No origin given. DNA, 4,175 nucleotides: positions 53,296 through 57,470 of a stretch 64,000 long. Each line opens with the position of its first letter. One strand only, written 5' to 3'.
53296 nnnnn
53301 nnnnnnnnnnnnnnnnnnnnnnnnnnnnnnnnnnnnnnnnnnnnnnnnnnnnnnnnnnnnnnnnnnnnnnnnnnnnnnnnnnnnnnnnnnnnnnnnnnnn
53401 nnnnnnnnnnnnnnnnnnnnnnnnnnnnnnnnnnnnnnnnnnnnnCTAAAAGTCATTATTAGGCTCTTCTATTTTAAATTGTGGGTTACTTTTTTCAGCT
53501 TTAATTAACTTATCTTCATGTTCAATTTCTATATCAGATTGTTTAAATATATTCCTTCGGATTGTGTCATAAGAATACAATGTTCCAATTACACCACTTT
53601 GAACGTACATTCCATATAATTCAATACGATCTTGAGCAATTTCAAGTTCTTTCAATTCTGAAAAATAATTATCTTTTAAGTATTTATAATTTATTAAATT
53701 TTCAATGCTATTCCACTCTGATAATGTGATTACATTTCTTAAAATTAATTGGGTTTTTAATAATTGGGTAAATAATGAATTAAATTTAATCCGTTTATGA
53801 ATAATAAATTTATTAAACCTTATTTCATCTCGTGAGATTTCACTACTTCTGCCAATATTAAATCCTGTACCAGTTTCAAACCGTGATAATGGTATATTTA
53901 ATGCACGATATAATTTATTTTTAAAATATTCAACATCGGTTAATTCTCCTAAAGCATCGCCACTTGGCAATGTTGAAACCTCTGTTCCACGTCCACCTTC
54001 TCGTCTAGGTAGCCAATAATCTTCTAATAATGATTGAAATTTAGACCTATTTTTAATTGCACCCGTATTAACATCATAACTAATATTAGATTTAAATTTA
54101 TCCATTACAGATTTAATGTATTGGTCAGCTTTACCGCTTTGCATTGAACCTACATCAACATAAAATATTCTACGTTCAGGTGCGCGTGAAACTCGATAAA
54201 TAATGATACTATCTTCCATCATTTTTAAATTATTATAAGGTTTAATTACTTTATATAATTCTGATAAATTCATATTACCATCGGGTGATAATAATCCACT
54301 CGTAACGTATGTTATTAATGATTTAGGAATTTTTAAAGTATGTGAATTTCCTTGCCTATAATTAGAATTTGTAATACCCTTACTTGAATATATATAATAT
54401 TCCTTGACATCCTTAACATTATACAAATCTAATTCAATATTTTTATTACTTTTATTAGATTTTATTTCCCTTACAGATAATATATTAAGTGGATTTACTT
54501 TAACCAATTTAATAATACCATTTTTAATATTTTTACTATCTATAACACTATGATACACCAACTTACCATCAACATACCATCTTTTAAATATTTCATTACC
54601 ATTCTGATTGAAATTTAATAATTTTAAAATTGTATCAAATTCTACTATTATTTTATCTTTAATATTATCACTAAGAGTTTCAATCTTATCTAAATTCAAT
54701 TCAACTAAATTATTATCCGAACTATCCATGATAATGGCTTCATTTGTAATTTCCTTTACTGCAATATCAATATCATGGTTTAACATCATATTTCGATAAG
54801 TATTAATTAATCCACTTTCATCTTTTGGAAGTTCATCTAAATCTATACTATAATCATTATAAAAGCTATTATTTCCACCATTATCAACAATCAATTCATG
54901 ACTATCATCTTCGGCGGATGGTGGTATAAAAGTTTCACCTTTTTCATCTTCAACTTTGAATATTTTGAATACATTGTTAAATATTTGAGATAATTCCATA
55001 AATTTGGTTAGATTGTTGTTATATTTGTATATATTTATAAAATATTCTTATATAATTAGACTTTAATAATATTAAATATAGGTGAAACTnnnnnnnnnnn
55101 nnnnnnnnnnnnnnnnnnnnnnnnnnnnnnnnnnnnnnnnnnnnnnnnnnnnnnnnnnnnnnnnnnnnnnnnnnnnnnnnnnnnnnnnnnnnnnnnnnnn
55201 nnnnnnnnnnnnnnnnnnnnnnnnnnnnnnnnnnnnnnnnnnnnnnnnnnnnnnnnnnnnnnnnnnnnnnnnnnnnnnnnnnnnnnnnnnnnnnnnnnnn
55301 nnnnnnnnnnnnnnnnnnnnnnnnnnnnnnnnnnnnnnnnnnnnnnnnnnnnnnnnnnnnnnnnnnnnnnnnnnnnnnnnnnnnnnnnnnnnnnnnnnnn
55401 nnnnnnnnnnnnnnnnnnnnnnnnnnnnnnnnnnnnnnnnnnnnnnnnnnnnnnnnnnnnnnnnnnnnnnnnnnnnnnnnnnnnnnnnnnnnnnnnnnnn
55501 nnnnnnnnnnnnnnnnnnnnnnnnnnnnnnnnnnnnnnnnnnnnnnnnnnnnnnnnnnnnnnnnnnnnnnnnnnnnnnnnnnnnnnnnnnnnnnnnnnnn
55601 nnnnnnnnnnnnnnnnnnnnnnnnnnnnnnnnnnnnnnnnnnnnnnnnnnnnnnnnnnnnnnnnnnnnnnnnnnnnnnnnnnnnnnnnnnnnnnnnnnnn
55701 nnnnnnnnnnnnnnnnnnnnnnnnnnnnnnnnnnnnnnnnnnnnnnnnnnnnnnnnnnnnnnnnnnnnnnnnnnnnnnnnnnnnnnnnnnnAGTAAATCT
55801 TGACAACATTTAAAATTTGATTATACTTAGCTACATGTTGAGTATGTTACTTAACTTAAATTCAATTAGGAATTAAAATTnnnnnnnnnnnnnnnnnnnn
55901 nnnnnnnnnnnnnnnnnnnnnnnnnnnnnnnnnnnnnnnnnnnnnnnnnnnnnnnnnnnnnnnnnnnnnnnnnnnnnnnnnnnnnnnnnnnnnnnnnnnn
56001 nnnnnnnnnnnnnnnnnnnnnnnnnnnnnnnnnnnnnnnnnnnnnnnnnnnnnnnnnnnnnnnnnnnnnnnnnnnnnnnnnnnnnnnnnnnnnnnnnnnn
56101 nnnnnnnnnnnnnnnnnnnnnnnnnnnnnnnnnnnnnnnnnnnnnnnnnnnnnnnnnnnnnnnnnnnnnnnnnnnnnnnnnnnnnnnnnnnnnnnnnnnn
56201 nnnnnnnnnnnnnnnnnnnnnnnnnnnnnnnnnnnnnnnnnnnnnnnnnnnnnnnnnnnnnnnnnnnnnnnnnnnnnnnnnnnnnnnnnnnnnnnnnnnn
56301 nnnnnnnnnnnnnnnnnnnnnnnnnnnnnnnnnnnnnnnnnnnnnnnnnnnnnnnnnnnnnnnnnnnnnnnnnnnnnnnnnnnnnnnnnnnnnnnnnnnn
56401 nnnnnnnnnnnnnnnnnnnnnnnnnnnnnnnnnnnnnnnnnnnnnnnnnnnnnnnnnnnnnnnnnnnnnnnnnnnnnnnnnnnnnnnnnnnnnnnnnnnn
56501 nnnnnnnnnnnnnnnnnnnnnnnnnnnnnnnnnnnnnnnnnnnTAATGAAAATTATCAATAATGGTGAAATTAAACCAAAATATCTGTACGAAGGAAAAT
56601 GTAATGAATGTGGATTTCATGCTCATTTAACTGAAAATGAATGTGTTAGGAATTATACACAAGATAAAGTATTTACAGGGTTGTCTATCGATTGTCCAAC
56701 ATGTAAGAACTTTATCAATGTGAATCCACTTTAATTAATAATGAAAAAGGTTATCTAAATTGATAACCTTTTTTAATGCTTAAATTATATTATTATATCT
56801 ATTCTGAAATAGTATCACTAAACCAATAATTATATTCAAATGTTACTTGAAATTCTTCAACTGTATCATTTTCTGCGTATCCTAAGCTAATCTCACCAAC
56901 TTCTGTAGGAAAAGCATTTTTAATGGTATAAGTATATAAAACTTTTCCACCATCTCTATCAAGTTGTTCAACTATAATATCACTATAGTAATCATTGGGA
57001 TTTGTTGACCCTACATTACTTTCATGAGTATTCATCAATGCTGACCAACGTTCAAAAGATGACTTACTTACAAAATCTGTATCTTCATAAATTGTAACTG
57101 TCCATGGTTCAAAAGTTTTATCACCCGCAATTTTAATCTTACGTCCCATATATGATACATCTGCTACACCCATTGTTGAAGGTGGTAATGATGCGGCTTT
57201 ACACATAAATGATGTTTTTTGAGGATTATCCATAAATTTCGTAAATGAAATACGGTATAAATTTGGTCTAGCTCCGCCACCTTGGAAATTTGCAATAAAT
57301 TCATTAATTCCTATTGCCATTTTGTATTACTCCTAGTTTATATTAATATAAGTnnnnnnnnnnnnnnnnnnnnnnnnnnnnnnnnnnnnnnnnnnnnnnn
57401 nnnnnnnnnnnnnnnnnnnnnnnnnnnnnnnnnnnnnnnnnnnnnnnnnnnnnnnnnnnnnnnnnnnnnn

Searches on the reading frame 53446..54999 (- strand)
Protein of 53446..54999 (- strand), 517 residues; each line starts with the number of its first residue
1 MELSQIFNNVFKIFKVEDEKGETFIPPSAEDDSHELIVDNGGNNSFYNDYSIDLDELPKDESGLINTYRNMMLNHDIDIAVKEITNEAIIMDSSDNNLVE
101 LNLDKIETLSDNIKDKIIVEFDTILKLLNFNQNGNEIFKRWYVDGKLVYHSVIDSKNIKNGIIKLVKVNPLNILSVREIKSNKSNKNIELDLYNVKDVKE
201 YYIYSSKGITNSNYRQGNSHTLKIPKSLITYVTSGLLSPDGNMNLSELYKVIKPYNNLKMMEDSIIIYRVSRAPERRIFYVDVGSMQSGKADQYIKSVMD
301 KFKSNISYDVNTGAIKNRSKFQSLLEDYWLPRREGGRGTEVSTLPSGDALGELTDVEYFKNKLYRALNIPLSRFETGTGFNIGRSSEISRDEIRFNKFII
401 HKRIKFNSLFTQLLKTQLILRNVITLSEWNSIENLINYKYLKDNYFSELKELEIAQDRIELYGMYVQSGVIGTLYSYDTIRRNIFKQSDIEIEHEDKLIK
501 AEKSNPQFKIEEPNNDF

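Call 85: search_dna_similar(query=window:53446-54999:-, collection=phages, mode=protein, max_rows=12)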
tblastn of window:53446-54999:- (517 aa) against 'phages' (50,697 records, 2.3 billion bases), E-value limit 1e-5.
Records with a match: 2595; places in all: 2599; records where one place covers at least 80% of the query: 2435.
Best place of each record, by identity: <60% 2595.
By first word of the organism name: Escherichia 667; Synechococcus 382; Klebsiella 331; Salmonella 202; Vibrio 134; Shigella 89; Aeromonas 80; Acinetobacter 71; Cyanophage 62; Enterobacter 58; and 63 more.
By host as written in the record: - 466; Escherichia coli 278; Klebsiella pneumoniae 115; Synechococcus 107; Synechococcus sp. 41; Escherichia coli O157:H7 38; Salmonella enterica 29; Synechococcus sp. WH7803 28; and 575 more.
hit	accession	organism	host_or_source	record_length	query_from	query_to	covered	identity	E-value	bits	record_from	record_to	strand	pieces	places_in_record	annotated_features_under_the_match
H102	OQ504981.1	Synechococcus phage S-RS29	Synechococcus sp.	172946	3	502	97%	45.3%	5e-132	428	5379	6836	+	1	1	portal vertex protein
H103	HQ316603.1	Cyanophage S-SSM6b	Synechococcus sp. WH8109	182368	3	513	99%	44.3%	4e-129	420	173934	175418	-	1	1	portal protein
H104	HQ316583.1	Synechococcus phage S-SSM4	Synechococcus sp. WH8018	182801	3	513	99%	44.3%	4e-129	420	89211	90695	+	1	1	portal protein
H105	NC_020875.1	Synechococcus phage S-SSM4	Synechococcus sp. WH8018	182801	3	513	99%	44.3%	4e-129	420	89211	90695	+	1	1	portal protein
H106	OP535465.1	Synechococcus phage S-CREM1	Synechococcus sp. CB0101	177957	3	514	99%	44.1%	3e-129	420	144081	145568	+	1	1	portal vertex protein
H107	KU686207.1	Synechococcus phage S-CAM22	Synechococcus sp.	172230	3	502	97%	44.9%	8e-129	419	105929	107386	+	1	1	portal vertex of the head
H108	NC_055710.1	Synechococcus phage S-CAM22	Synechococcus sp.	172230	3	502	97%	44.9%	8e-129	419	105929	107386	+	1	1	portal protein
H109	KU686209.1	Synechococcus phage S-CAM22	Synechococcus sp.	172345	3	502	97%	44.9%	8e-129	419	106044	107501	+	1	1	portal vertex of the head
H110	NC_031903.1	Synechococcus phage S-CAM22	Synechococcus sp.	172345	3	502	97%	44.9%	8e-129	419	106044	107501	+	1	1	portal protein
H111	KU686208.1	Synechococcus phage S-CAM22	Synechococcus sp.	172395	3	502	97%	44.9%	8e-129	419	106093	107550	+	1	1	portal vertex of the head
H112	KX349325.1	Cyanophage S-RIM12_W1_24_0910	Synechococcus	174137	3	502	97%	44.7%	3e-132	429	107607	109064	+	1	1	portal vertex protein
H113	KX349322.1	Cyanophage S-RIM12_Sn_31_0910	Synechococcus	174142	3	502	97%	44.7%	3e-132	429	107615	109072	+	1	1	portal vertex protein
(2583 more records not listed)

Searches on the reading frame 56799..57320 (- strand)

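Call 5: search_protein_families(library=pfam, proteins=[window:56799-57320:-], max_evalue=0.1)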
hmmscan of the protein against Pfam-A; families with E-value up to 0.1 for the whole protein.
window:56799-57320:- (173 aa): 1 family
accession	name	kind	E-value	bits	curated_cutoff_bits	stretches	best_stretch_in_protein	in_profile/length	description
PF06841.18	Phage_T4_gp19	-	1.4e-08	35.1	28.2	1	59-166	39-133/134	T4-like virus tail tube protein gp19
